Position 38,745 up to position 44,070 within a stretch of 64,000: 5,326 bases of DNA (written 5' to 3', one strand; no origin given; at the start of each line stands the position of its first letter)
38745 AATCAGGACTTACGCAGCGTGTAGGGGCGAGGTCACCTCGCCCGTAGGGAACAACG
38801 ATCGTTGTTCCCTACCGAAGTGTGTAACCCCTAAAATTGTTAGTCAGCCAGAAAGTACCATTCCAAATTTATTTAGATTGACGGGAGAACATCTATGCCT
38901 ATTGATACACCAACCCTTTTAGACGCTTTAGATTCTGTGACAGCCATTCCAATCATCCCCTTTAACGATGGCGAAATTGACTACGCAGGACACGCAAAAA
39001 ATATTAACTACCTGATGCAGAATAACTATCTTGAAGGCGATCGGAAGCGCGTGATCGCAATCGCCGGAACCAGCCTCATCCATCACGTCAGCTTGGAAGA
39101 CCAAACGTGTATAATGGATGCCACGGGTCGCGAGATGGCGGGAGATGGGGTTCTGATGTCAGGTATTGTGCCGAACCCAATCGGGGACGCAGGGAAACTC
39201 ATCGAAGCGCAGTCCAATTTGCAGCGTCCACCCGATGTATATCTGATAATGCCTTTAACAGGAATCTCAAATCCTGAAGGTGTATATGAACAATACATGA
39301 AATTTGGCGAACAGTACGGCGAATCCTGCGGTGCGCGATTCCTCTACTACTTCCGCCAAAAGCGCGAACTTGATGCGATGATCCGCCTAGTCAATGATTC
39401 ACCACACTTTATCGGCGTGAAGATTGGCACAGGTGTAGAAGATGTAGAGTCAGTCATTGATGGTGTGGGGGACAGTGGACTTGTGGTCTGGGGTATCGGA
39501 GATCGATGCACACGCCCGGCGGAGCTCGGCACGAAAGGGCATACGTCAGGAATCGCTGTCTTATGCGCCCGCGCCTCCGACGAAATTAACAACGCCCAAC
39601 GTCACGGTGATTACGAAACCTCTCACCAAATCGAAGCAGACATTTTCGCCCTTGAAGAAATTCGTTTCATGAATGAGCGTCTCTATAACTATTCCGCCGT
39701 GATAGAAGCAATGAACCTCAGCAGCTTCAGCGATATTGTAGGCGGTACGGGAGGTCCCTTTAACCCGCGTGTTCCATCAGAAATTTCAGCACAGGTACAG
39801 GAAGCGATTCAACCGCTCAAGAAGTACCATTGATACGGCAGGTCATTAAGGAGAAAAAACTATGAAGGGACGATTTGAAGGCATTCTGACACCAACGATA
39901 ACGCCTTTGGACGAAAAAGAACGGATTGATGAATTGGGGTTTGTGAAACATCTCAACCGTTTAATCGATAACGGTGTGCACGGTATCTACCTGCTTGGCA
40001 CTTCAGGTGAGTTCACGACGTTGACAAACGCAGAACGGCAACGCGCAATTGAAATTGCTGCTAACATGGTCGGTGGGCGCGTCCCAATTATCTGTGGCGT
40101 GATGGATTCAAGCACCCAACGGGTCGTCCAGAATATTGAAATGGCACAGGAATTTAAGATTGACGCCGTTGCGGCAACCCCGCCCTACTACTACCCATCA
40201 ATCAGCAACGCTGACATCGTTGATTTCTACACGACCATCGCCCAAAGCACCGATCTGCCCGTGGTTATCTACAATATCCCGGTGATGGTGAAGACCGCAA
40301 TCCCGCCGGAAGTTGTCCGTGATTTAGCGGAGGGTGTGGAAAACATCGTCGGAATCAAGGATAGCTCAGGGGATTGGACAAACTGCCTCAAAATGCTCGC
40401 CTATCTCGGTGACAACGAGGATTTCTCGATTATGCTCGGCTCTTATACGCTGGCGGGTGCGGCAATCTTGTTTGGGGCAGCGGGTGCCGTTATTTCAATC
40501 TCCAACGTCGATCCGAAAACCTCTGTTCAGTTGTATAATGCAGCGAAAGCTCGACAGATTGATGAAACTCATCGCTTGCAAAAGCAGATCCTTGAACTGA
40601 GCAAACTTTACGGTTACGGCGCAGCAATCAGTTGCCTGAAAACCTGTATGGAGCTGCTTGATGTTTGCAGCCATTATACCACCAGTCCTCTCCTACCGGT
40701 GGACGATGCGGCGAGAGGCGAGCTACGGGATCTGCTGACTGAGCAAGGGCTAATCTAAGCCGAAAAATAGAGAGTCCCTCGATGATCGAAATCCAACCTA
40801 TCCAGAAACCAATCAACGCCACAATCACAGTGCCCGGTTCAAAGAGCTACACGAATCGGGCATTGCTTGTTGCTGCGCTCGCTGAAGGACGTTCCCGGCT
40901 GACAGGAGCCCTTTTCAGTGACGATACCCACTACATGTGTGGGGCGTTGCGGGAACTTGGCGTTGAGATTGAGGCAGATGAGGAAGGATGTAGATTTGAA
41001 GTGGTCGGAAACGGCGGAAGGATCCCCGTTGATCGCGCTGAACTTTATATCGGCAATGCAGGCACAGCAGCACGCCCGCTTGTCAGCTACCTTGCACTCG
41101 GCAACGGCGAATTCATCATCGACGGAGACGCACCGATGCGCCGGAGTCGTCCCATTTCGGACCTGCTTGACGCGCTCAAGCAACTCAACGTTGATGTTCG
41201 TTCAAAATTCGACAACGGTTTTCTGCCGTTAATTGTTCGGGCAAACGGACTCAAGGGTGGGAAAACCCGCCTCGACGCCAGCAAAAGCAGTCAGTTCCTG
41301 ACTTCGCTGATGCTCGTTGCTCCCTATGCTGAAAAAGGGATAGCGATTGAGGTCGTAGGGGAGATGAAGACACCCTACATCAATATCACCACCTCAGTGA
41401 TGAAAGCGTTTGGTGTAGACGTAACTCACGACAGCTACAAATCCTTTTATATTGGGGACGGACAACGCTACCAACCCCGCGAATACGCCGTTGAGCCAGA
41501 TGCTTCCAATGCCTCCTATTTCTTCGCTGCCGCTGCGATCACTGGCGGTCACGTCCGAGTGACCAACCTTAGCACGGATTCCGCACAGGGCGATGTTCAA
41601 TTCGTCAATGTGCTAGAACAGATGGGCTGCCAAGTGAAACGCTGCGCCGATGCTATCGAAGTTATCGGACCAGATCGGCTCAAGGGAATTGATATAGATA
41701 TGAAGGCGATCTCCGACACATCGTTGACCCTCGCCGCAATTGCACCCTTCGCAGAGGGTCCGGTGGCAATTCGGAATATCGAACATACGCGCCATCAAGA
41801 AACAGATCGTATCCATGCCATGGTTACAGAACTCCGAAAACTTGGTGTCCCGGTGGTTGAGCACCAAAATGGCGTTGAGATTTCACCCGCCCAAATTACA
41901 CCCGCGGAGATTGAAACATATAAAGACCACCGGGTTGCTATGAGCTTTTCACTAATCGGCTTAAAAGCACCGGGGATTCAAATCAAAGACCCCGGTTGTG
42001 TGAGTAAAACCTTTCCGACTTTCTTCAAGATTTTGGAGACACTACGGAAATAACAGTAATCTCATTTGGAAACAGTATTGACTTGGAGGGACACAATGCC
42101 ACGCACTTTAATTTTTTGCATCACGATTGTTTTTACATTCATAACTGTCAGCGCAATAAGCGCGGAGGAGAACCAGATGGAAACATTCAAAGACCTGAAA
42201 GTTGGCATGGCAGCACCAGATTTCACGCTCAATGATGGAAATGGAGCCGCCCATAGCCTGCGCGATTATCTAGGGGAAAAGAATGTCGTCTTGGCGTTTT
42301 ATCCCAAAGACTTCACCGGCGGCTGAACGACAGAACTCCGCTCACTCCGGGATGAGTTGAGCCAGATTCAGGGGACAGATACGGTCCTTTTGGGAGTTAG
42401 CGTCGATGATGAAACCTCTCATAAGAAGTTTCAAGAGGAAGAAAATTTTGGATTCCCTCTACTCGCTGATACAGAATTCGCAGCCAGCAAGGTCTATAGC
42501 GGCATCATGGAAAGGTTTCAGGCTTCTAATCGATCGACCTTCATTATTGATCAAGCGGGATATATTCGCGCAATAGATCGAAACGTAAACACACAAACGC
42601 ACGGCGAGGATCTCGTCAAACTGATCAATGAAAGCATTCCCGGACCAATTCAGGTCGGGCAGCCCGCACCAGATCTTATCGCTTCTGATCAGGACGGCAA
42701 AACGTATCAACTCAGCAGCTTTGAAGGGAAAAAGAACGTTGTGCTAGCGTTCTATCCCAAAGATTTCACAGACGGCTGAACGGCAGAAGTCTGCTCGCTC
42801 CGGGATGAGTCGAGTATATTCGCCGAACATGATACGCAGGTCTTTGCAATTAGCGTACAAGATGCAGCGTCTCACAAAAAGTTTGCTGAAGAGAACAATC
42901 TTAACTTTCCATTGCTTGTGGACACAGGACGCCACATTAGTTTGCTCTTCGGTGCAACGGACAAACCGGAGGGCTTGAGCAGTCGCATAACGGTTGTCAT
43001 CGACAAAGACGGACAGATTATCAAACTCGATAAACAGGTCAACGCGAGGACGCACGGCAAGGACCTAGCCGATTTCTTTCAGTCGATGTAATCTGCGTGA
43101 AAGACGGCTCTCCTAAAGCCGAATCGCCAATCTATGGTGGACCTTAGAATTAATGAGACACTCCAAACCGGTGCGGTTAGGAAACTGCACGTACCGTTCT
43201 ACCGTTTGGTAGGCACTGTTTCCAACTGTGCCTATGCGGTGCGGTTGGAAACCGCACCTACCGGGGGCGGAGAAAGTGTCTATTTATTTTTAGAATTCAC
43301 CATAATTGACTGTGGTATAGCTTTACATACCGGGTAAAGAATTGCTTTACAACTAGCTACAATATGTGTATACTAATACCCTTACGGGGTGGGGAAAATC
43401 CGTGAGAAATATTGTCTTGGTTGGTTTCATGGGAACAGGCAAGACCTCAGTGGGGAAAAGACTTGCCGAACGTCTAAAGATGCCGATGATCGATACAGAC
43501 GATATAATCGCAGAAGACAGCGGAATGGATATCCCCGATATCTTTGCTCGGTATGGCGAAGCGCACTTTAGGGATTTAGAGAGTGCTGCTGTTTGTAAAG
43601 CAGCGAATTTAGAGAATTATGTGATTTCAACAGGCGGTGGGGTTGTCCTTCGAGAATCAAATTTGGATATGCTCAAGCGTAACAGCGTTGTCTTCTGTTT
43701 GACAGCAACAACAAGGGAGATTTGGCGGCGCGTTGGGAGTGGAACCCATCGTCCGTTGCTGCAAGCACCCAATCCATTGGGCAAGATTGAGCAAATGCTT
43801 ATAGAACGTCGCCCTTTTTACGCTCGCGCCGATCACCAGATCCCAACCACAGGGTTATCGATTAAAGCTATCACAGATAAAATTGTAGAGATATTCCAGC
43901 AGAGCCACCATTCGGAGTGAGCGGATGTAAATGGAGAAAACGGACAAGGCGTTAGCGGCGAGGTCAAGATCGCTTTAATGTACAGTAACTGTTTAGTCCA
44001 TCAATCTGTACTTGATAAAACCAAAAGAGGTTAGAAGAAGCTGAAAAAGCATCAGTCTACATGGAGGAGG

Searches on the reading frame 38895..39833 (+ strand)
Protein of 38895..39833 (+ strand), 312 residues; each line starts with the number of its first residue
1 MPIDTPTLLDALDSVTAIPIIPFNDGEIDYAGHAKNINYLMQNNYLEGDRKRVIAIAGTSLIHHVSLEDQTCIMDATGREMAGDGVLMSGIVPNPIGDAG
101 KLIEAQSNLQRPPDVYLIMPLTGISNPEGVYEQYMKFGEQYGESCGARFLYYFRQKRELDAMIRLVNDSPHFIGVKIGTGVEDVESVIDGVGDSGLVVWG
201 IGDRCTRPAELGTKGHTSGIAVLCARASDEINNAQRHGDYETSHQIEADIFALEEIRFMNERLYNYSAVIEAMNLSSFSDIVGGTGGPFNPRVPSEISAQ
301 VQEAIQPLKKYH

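Call 6: search_protein_families(library=pfam, proteins=[window:38895-39833:+], max_evalue=0.0001)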
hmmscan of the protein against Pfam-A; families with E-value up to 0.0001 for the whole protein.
window:38895-39833:+ (312 aa): 1 family
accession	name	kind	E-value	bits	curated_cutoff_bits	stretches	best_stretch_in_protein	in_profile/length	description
PF00701.28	DHDPS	-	5.9e-08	32.2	22.1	1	159-275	145-258/289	Dihydrodipicolinate synthetase family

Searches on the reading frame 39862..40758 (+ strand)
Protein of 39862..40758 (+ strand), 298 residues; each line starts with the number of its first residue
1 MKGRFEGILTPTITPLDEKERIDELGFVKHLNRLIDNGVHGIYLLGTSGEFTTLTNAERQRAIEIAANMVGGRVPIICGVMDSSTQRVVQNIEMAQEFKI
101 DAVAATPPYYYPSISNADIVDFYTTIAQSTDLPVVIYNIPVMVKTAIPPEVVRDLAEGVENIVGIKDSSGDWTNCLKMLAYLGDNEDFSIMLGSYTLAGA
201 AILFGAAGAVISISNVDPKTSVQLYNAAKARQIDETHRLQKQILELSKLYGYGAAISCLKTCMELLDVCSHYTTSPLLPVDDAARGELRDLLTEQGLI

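Call 6: search_protein_families(library=pfam, proteins=[window:39862-40758:+], max_evalue=0.0001)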
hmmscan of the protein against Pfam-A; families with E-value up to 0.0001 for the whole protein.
window:39862-40758:+ (298 aa): 1 family
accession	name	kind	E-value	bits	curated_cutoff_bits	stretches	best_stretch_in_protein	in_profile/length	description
PF00701.28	DHDPS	-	1.9e-60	204.5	22.1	1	5-294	2-288/289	Dihydrodipicolinate synthetase family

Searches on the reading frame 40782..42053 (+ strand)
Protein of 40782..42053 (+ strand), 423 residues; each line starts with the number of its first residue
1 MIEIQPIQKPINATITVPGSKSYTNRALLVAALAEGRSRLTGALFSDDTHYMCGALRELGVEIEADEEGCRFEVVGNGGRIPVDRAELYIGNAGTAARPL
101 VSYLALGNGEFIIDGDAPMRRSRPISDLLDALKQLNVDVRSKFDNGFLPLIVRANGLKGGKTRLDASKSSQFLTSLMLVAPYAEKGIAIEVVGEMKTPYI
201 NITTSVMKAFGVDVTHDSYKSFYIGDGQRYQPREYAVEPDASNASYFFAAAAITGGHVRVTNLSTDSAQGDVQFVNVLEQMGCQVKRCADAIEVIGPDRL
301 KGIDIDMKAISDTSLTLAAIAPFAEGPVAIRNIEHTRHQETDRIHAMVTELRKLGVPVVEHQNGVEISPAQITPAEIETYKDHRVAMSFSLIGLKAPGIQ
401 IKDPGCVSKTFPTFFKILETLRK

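Call 6: search_protein_families(library=pfam, proteins=[window:40782-42053:+], max_evalue=0.0001)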
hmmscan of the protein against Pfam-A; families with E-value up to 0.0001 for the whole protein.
window:40782-42053:+ (423 aa): 1 family
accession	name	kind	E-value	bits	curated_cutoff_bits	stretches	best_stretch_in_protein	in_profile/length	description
PF00275.25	EPSP_synthase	-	2.2e-126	422.4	22.8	1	8-418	4-417/417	EPSP synthase (3-phosphoshikimate 1-carboxyvinyltransferase)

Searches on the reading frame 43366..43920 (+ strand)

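Call 63: search_protein_families(library=pfam, proteins=[window:43366-43920:+], max_evalue=0.1)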
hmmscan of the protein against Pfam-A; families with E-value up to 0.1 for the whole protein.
window:43366-43920:+ (184 aa): 14 families
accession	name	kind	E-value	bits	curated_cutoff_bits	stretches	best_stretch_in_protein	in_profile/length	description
PF01202.28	SKI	-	5.4e-43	147.3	22.1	1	22-175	1-156/159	Shikimate kinase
PF13238.12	AAA_18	-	7.1e-07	30.2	29.4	1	16-123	1-108/128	AAA domain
PF13189.12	Cytidylate_kin2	-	6.3e-05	23.7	28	1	20-101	6-71/176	Cytidylate kinase-like family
PF13671.12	AAA_33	-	9.6e-05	23.2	27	1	16-59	2-45/143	AAA domain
PF00004.35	AAA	-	0.0043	17.9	21.2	1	16-45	1-30/131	ATPase family associated with various cellular activities (AAA)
PF13401.12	AAA_22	-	0.005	17.6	27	1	14-42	6-37/130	AAA domain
PF02224.24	Cytidylate_kin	-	0.012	15.7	26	1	20-45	5-30/211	Cytidylate kinase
PF01121.26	CoaE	-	0.017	15.2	27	1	16-50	3-39/180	Dephospho-CoA kinase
PF13521.12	AAA_28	-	0.02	15.5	27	1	16-42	2-28/164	AAA domain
PF13207.12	AAA_17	-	0.042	14.6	27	1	19-80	1-66/136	AAA domain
PF13191.12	AAA_16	-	0.046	14.7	32.6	1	13-38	24-49/167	AAA ATPase domain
PF10662.15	PduV-EutP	-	0.051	13.8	21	1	14-61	2-48/143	Ethanolamine utilisation - propanediol utilisation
PF07728.20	AAA_5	-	0.064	13.7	22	0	15-38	1-25/139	AAA domain (dynein-related subfamily)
PF13479.12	AAA_24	-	0.085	13.1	27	0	15-71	4-51/195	AAA domain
